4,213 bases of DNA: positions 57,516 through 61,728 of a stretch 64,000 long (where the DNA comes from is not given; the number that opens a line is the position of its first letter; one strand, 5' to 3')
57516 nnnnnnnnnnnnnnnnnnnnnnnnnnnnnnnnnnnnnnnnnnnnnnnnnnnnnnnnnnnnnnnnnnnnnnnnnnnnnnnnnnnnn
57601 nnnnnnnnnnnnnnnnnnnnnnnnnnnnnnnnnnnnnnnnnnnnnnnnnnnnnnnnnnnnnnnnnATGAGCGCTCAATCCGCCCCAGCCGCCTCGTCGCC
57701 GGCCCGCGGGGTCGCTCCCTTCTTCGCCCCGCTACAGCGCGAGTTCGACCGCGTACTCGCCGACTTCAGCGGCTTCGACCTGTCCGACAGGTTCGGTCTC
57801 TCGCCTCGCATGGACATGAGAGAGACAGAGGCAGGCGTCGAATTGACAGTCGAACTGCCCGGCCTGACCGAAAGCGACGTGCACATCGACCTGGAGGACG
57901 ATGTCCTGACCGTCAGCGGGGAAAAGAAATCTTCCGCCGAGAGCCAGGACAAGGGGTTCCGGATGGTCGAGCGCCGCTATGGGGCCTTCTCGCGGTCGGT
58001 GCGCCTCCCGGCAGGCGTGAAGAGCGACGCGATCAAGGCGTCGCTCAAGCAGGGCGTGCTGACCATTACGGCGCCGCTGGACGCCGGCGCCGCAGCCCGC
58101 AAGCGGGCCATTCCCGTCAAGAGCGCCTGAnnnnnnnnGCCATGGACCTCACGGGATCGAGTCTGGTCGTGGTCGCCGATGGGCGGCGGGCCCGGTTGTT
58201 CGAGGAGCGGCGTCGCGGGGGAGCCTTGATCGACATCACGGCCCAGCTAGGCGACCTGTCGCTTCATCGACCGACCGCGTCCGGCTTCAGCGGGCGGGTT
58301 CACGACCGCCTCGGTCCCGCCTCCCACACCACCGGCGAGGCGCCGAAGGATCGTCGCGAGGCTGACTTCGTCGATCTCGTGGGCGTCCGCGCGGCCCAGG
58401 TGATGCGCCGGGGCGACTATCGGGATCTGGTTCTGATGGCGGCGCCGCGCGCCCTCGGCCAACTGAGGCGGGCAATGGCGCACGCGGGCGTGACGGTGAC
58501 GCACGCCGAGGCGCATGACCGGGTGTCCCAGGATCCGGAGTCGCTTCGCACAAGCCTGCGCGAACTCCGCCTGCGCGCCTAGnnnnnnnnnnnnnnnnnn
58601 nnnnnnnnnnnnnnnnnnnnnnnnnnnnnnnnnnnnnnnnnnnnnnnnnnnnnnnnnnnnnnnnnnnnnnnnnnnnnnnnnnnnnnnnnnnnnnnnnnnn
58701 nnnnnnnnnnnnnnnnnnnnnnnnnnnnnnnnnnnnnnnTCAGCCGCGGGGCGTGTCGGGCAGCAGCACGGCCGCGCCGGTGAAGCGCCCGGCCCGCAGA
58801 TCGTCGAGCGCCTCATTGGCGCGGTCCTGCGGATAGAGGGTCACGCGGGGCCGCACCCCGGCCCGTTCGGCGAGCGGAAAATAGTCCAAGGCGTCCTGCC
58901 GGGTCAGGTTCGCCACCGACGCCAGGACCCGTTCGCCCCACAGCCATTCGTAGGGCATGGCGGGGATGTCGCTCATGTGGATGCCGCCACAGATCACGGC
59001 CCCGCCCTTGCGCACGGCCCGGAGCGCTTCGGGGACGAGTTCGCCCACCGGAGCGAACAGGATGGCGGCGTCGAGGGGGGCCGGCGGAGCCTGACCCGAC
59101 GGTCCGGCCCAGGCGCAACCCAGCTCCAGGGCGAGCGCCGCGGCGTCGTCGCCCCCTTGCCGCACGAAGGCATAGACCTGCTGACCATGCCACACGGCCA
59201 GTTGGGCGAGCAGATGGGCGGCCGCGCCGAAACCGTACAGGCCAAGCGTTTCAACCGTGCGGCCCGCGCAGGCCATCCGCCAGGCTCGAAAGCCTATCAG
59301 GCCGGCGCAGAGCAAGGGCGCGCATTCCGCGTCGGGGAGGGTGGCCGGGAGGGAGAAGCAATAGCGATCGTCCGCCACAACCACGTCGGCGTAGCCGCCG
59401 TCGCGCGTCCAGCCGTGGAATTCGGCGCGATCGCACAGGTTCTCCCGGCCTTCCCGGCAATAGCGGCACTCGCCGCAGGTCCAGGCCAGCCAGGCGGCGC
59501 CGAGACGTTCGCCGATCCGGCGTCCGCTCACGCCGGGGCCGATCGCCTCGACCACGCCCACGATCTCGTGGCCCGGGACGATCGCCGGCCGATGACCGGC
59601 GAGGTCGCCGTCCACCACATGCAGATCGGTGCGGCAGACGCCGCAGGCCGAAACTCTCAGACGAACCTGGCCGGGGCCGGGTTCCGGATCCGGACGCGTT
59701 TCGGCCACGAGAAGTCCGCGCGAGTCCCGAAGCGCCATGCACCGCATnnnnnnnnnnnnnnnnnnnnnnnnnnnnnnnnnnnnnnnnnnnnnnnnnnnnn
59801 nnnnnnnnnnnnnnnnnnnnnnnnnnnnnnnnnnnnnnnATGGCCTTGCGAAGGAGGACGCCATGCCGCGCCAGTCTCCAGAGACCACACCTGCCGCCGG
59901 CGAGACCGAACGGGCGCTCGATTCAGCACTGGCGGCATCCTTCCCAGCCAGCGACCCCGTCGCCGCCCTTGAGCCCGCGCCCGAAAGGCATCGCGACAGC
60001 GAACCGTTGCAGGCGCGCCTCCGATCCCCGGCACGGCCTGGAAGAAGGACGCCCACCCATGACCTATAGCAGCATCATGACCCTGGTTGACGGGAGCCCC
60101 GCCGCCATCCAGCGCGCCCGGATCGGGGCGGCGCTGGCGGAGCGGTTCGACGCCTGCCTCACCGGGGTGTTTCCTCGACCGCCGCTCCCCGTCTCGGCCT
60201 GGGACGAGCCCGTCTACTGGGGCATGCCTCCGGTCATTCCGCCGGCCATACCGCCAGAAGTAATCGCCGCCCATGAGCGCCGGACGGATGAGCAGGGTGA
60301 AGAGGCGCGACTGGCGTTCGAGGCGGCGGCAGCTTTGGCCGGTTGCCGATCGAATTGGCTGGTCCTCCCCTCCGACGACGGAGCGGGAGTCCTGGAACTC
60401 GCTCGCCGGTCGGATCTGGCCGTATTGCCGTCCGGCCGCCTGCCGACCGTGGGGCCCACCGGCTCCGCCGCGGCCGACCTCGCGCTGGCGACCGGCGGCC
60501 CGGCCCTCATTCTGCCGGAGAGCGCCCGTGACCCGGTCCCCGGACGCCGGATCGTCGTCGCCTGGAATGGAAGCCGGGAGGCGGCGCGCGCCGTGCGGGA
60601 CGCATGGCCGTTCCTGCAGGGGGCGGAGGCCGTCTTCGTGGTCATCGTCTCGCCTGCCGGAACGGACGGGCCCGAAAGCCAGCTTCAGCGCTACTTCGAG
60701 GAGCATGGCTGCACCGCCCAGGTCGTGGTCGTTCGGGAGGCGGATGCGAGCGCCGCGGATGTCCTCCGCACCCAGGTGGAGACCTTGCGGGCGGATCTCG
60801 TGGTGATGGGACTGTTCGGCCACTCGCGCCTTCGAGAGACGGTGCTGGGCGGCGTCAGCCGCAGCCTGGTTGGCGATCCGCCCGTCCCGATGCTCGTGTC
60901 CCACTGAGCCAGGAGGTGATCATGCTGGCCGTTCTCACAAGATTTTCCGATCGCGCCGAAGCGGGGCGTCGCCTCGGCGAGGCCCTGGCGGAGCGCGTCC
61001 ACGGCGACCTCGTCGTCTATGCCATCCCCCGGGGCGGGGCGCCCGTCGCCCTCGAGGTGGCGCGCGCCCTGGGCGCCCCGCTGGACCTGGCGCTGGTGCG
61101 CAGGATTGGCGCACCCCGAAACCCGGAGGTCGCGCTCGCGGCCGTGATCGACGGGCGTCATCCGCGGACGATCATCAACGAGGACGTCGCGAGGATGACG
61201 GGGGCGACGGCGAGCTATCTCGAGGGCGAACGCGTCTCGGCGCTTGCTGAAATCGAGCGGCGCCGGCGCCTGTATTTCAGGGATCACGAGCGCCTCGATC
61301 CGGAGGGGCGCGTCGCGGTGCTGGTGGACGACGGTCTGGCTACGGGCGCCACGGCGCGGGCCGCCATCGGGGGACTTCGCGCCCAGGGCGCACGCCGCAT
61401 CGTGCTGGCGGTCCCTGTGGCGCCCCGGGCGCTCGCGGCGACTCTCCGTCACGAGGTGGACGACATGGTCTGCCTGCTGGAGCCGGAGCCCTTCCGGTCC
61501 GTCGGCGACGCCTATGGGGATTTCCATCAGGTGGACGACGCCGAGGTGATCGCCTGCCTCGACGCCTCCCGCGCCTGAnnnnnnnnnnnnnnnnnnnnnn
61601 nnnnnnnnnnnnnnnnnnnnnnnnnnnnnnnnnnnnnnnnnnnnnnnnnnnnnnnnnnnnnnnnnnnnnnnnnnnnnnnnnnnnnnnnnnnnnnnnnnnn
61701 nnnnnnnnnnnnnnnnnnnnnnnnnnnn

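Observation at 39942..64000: A 24-kb self-contained hypoxia island: fixK-fixL-fixJ plus 12 FixK boxes and a DosR-like dormancy cargo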

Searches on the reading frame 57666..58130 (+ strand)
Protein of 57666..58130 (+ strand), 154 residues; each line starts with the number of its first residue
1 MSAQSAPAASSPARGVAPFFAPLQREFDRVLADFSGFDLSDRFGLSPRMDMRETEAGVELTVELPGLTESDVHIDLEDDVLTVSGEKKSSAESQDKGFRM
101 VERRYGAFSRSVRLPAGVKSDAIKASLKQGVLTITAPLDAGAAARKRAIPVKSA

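Call 9: search_protein_families(library=pfam, proteins=[window:57666-58130:+], max_evalue=0.001)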
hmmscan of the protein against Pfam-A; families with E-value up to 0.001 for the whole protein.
window:57666-58130:+ (154 aa): 3 families
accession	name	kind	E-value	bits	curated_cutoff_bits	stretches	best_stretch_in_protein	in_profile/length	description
PF00011.27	HSP20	-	1.6e-22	80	20.8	1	50-151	1-101/102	Hsp20/alpha crystallin family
PF17886.7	ArsA_HSP20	-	1.8e-06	27.9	22.5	1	56-135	2-62/63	HSP20-like domain found in ArsA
PF04969.22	CS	-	0.00072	20.9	21.3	0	47-135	1-75/78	CS domain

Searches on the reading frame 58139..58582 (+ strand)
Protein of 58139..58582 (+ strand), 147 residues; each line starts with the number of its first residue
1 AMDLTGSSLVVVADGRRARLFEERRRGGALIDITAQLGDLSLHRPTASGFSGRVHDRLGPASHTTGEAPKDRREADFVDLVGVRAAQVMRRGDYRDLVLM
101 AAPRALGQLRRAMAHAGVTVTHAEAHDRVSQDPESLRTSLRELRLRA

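Call 14: search_protein_families(library=pfam, proteins=[window:58139-58582:+], max_evalue=0.1)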
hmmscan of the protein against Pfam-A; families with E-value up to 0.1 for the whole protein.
window:58139-58582:+ (147 aa): 2 families
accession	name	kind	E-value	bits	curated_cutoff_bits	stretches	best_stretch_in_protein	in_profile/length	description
PF10116.14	Host_attach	-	1.2e-15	58.7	26.7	1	9-139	1-137/138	Protein required for attachment to host cells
PF18856.6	baeRF_family12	-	2.4e-13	51.3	27.7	1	8-116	2-113/138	Bacterial archaeo-eukaryotic release factor family 12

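Call 64: search_solved_structures(query=window:58139-58582:+, max_evalue=10, show_alignments=1)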
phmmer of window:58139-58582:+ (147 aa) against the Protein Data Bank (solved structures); distinct sequences matched with E-value up to 10: 0.

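Call 69: predict_structure(protein=window:58139-58582:+)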
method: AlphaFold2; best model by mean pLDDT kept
length: 147 residues; sequences in the alignment: 1
mean_pLDDT: 75.6   pTM: 0.74
mean pLDDT of the five models: 75.6, 69.0, 40.9, 35.8, 34.9
residues with pLDDT >= 90: 32; 70-90: 78; 50-70: 9; < 50: 28
segments of 3 or more residues with pLDDT < 50: 44-69
pLDDT, mean of each block of 10 residues (from residue 1): 67 87 81 76 50 39 44 80 89 88 91 92 86 83 82
secondary structure, 60 per line:
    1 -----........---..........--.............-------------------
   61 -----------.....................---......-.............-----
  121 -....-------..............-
elements in order: E6-13 E17-26 E29-41 H72-92 E96-101 H103-115 E122-125 H133-146

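Call 71: fold_search(model_id=the predicted structure, library=pdb)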
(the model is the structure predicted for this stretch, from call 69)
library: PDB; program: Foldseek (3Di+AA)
matches with E <= 10: 1255; with E <= 0.001: 28
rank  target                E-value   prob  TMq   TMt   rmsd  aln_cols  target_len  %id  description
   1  8v9j_z                1.5e-05  1.00  0.58  0.25   5.5       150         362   15  Cryo-EM structure of the Mycobacterium smegmatis 70S ribosome in complex with hibernation factor Msmeg1130 (Balon) (St (released 2024-02-07)
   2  8v9l_z                2.4e-05  1.00  0.53  0.23   6.2       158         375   14  Cryo-EM structure of the Mycobacterium smegmatis 70S ribosome in complex with hibernation factor Msmeg1130 (Balon) and (released 2024-02-07)
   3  8rd8_B                1.5e-04  1.00  0.52  0.24   7.9       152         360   11  Cryo-EM structure of P. urativorans 70S ribosome in complex with hibernation factors Balon and RaiA (structure 1). (released 2024-02-21)
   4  3wxm_H                1.6e-04  1.00  0.48  0.22   7.2       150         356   17  Crystal structure of archaeal Pelota and GTP-bound EF1 alpha complex (released 2014-09-03)
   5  2qi2                  2.0e-04  1.00  0.51  0.26   4.8       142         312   18  Crystal structure of the Thermoplasma acidophilum Pelota protein (released 2007-10-09)
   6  6ztm_AK               2.3e-04  1.00  0.42  0.50   6.8       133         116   15  E. coli 70S-RNAP expressome complex in collided state without NusG (released 2020-09-16)
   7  4v4n_BM               2.5e-04  1.00  0.45  0.49   6.3       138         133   14  Structure of the Methanococcus jannaschii ribosome-SecYEBeta channel complex (released 2014-07-09)
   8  9fia_B5               2.6e-04  1.00  0.46  0.48   5.3       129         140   11  SSU(body) structure derived from the SSU sample of the mitoribosome from T. gondii. (released 2024-12-11)
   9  3wxm_B                3.8e-04  1.00  0.49  0.23   6.0       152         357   18  Crystal structure of archaeal Pelota and GTP-bound EF1 alpha complex (released 2014-09-03)
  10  1t6d_A                4.0e-04  1.00  0.48  0.25   7.3       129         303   10  MIRAS phasing of the Aquifex aeolicus Ppx/GppA phosphatase: crystal structure of the type II variant (released 2004-08-03)
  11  8rdw_B                4.0e-04  1.00  0.51  0.24   7.8       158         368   13  Cryo-EM structure of P. urativorans 70S ribosome in complex with hibernation factor Balon and EF-Tu(GDP) (structure 3) (released 2024-02-21)
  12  3hi0_B                4.6e-04  1.00  0.43  0.15   7.2       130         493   13  Crystal structure of Putative exopolyphosphatase (17739545) from AGROBACTERIUM TUMEFACIENS str. C58 (Dupont) at 2.30 A (released 2009-06-16)
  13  3e1y_A                4.6e-04  1.00  0.46  0.21   8.0       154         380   14  Crystal structure of human eRF1/eRF3 complex (released 2009-05-19)
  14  7qca_SO0              4.9e-04  1.00  0.43  0.48   7.3       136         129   12  Spraguea lophii ribosome (released 2022-11-30)
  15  1t6d_B                5.2e-04  1.00  0.48  0.26   7.3       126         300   12  MIRAS phasing of the Aquifex aeolicus Ppx/GppA phosphatase: crystal structure of the type II variant (released 2004-08-03)
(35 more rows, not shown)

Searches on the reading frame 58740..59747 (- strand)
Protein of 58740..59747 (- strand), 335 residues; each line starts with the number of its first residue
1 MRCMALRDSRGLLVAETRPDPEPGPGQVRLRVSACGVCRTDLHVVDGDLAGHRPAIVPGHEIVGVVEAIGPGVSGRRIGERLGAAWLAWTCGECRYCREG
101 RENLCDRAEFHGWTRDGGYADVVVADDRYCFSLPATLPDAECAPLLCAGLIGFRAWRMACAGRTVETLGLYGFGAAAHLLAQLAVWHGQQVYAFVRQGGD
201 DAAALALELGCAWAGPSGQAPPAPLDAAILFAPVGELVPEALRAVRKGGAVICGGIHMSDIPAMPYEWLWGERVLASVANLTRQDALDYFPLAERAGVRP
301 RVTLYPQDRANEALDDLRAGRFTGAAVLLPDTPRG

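Call 9: search_protein_families(library=pfam, proteins=[window:58740-59747:-], max_evalue=0.001)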
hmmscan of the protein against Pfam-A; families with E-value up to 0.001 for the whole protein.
window:58740-59747:- (335 aa): 1 family
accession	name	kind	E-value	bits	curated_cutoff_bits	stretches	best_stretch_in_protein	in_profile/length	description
PF08240.17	ADH_N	-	4.9e-28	97.9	23.5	1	24-134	1-103/104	Alcohol dehydrogenase GroES-like domain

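Call 46: search_protein_families(library=ncbifam, proteins=[window:58740-59747:-], max_evalue=0.001)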
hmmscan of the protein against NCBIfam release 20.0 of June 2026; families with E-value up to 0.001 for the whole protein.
window:58740-59747:- (335 aa): 20 families
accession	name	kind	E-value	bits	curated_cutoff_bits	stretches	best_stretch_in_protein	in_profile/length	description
TIGR02822.1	adh_fam_2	subfamily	7.2e-100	334.3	283.5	1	11-329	13-329/329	zinc-binding alcohol dehydrogenase family protein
NF047908.1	AldhRedAhr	equivalog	4.7e-43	147.3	470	1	24-323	27-328/335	NADPH-dependent aldehyde reductase Ahr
NF006940.0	PRK09422.1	equivalog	6.1e-41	140.5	344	1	25-328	24-333/338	alcohol dehydrogenase AdhP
NF007489.0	PRK10083.1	equivalog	2.6e-25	89.1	376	1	13-142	12-140/339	Zn-dependent oxidoreductase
NF041097.1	keto_inos_dh_IolM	equivalog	6.5e-25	87.6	450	1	16-134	43-168/389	scyllo-inosose 3-dehydrogenase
NF010344.0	PRK13771.1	subfamily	1.3e-22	80.2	349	1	1-148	1-147/334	putative alcohol dehydrogenase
NF003808.0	PRK05396.1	equivalog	8.9e-22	77.4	380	1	8-164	9-166/341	L-threonine 3-dehydrogenase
TIGR00692.1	tdh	equivalog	2e-20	73.1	458.35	1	13-141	12-141/340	L-threonine 3-dehydrogenase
TIGR03989.1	Rxyl_3153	subfamily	2.1e-20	73.3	440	1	22-107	23-107/370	NDMA-dependent alcohol dehydrogenase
TIGR03451.1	mycoS_dep_FDH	equivalog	2.2e-19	69.5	512.9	1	21-105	22-104/358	S-(hydroxymethyl)mycothiol dehydrogenase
TIGR03366.1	HpnZ_proposed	hypoth_equivalog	5e-18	65.3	328.1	1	21-251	1-249/315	putative phosphonate catabolism associated alcohol dehydrogenase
NF041172.1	AcrlCoa_red_Thmprot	equivalog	1.4e-16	60.4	500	1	8-324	8-328/334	acryloyl-CoA reductase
TIGR03201.1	dearomat_had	equivalog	3.9e-14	52.5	338.65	1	14-130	12-127/349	6-hydroxycyclohex-1-ene-1-carbonyl-CoA dehydrogenase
TIGR02818.1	adh_III_F_hyde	equivalog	8.1e-14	51.4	543.95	1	23-107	24-107/368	S-(hydroxymethyl)glutathione dehydrogenase/class III alcohol dehydrogenase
NF007642.0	PRK10309.1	equivalog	1.3e-13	50.9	550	1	24-188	24-184/347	galactitol-1-phosphate 5-dehydrogenase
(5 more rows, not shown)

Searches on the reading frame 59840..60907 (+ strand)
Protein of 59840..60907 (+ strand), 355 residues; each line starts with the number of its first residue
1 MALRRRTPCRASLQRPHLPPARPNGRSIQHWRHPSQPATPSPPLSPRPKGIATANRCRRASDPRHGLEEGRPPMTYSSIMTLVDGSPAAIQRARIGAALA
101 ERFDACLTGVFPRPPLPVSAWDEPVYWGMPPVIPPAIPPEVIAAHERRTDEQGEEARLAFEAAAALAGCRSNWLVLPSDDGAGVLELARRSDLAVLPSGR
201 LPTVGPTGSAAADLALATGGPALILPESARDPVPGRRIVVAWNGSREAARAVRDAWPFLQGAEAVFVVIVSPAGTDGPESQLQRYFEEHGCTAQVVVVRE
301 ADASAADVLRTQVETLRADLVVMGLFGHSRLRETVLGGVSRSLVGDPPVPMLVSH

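Call 9: search_protein_families(library=pfam, proteins=[window:59840-60907:+], max_evalue=0.001)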
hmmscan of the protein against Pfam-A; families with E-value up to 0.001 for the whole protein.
window:59840-60907:+ (355 aa): 1 family
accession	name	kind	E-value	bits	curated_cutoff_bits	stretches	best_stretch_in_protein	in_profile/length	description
PF00582.32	Usp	-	1.6e-12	48.6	24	1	236-353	3-139/141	Universal stress protein family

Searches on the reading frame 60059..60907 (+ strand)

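Call 14: search_protein_families(library=pfam, proteins=[window:60059-60907:+], max_evalue=0.1)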
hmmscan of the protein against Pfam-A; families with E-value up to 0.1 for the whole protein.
window:60059-60907:+ (282 aa): 1 family
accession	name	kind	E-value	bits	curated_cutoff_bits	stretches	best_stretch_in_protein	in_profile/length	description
PF00582.32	Usp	-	6.1e-13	50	24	1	163-280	3-139/141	Universal stress protein family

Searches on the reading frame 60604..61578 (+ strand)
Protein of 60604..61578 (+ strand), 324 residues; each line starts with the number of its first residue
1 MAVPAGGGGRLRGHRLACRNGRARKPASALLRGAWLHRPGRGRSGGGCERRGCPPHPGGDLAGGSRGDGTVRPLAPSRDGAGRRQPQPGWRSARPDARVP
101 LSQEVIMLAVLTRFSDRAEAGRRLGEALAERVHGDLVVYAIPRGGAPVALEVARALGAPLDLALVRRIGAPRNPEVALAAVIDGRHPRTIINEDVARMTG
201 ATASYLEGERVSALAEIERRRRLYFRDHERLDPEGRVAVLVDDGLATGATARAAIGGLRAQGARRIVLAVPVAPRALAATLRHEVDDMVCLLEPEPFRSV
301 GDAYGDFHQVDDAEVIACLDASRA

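Call 9: search_protein_families(library=pfam, proteins=[window:60604-61578:+], max_evalue=0.001)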
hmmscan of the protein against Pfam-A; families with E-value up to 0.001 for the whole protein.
window:60604-61578:+ (324 aa): 1 family
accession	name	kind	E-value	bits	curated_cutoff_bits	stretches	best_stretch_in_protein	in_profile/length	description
PF00156.33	Pribosyltran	-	9.3e-13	48.2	26.3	1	125-288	15-140/158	Phosphoribosyl transferase domain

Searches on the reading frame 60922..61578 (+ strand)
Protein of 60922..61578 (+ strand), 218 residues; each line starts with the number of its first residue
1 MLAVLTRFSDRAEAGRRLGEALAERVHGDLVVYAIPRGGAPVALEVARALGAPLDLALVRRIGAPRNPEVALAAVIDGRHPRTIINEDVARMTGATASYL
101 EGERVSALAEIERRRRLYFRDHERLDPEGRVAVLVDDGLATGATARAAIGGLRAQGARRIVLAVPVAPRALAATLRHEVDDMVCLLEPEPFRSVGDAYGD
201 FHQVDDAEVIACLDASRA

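Call 34: find_encoding_contigs(protein=window:60922-61578:+, flank=10000, max_places=4)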
Protein window:60922-61578:+ (218 aa): 3 contigs read that carry it; 2 places shown.
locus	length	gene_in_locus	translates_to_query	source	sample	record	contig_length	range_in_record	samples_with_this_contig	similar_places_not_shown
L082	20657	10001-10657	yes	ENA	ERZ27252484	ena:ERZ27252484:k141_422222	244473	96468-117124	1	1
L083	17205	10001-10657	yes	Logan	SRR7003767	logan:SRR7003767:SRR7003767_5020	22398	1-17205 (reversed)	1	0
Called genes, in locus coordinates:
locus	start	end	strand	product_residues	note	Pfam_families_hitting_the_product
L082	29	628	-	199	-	PF00072:Response_reg, PF08281:Sigma70_r4_2 (weak), PF00196:GerE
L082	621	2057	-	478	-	PF13493:DUF4118 (weak), PF00989:PAS, PF08448:PAS_4 (weak), PF13426:PAS_9, PF00512:HisKA (weak), PF02518:HATPase_c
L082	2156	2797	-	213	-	PF00027:cNMP_binding, PF13545:HTH_Crp_2, PF25213:HVO_A0261_N (faint), PF00325:Crp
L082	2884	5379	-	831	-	PF00690:Cation_ATPase_N, PF00122:E1-E2_ATPase, PF00702:Hydrolase, PF00689:Cation_ATPase_C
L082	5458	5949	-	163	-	PF00293:NUDIX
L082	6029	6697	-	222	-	-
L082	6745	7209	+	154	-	PF00011:HSP20, PF17886:ArsA_HSP20 (weak)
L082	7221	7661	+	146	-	PF10116:Host_attach, PF18856:baeRF_family12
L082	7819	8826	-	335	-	PF08240:ADH_N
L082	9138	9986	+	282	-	PF00582:Usp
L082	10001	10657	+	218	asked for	PF00156:Pribosyltran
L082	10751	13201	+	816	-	PF01326:PPDK_N, PF00391:PEP-utilizers, PF02896:PEP-utilizers_C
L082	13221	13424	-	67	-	PF11127:YgaP-like_TM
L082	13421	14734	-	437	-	PF07992:Pyr_redox_2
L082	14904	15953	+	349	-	PF25919:BSH_CusB (faint), PF25917:BSH_RND (weak), PF25997:BSH_YhbJ (faint)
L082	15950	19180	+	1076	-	PF00873:ACR_tran, PF02355:SecD_SecF_C (faint)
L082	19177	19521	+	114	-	PF01022:HTH_5, PF13412:HTH_24 (weak)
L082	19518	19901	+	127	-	PF03625:DUF302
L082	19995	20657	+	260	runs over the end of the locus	PF00005:ABC_tran, PF13304:AAA_21 (faint)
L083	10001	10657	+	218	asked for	PF00156:Pribosyltran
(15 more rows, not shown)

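Call 39: search_protein_families(library=pfam, proteins=[L082:13421-14734:-], max_evalue=0.00001)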
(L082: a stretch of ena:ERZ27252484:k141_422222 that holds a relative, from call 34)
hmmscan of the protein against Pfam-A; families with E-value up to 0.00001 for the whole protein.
L082:13421-14734:- (437 aa): 1 family
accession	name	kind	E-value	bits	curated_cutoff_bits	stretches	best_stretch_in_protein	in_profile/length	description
PF07992.20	Pyr_redox_2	-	1.8e-16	60.8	26.1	1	5-308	2-278/291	Pyridine nucleotide-disulphide oxidoreductase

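Call 46: search_protein_families(library=ncbifam, proteins=[window:60922-61578:+, L082:13421-14734:-], max_evalue=0.001)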
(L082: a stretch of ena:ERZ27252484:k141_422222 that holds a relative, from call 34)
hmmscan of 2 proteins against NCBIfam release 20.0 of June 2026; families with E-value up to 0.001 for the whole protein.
window:60922-61578:+ (218 aa): 5 families
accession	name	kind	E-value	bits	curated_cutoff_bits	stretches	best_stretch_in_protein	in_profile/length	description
TIGR01251.1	ribP_PPkin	subfamily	2.2e-08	33.4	113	1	86-164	174-245/309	ribose-phosphate diphosphokinase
NF002095.0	PRK00934.1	equivalog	4.7e-07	29.3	296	1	87-163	171-239/287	ribose-phosphate diphosphokinase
NF003549.0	PRK05205.1-5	equivalog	0.00016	21.2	138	0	115-164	85-135/182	bifunctional pyr operon transcriptional regulator/uracil phosphoribosyltransferase PyrR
NF003545.0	PRK05205.1-1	equivalog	0.00021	20.8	140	0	128-156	88-116/171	bifunctional pyr operon transcriptional regulator/uracil phosphoribosyltransferase PyrR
TIGR01134.1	purF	equivalog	0.00083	18.8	350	0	126-163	331-366/432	amidophosphoribosyltransferase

L082:13421-14734:- (437 aa): 5 families
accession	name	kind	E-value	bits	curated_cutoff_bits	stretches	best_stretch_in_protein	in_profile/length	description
NF049943.1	SQR_III_seleno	exception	4.9e-28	98.1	525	1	5-360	2-336/406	type III sulfide quinone reductase, selenoprotein subtype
TIGR03169.1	Nterm_to_SelD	hypoth_equivalog_domain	3e-11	43.3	310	1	28-344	24-315/365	pyridine nucleotide-disulfide oxidoreductase family protein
NF042949.2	3PPDioc_HcaD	equivalog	3e-07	29.5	450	1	4-110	2-109/386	3-phenylpropionate/cinnamic acid dioxygenase ferredoxin--NAD(+) reductase subunit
NF008841.0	PRK11883.1-1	equivalog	9e-06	24.9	517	1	4-39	4-39/453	protoporphyrinogen oxidase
NF045765.1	PhenlGlyoxDHPadH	equivalog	8.4e-05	21.6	475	1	18-125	17-125/416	NADH-dependent phenylglyoxylate dehydrogenase subunit epsilon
